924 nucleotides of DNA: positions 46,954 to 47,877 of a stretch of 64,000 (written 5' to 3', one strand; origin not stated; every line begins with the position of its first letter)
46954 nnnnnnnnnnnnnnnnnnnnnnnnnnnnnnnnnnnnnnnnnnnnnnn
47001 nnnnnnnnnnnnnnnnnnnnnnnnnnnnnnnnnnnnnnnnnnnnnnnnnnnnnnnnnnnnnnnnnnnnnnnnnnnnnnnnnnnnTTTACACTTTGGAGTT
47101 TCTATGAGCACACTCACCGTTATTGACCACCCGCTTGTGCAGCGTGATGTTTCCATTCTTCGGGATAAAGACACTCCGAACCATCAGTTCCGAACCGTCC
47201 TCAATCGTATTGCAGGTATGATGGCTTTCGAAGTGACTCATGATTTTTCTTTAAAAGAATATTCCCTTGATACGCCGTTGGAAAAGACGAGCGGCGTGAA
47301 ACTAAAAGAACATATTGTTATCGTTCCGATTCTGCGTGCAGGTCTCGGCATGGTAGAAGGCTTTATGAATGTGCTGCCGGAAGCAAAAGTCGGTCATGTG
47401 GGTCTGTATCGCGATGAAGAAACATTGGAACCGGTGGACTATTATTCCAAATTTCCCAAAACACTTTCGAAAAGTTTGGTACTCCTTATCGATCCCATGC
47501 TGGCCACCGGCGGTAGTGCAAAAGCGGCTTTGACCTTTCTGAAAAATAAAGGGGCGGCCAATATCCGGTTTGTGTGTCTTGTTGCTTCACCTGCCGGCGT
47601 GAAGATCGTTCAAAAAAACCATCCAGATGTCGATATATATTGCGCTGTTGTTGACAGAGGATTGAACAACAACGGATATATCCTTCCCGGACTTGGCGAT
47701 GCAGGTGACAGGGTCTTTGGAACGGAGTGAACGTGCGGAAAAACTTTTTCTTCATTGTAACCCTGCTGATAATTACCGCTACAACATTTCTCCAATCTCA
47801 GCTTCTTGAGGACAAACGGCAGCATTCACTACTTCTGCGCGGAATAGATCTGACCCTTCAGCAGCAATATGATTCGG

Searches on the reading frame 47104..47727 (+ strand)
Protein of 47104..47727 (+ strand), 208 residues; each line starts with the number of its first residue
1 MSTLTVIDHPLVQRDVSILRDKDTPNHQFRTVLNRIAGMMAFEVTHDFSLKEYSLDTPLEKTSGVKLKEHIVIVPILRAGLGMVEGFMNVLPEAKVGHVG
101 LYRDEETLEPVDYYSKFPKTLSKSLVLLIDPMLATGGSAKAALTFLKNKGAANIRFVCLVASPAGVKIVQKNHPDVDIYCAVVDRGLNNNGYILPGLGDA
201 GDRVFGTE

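Call 45: search_protein_families(library=pfam, proteins=[window:47104-47727:+], max_evalue=1e-8)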
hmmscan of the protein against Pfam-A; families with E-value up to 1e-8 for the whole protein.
window:47104-47727:+ (208 aa): 2 families
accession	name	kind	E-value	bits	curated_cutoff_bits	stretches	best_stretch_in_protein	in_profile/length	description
PF14681.12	UPRTase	-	4.4e-72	242.3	27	1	6-207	1-206/206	Uracil phosphoribosyltransferase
PF00156.33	Pribosyltran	-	5.1e-10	39.3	26.3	1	70-172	30-136/158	Phosphoribosyl transferase domain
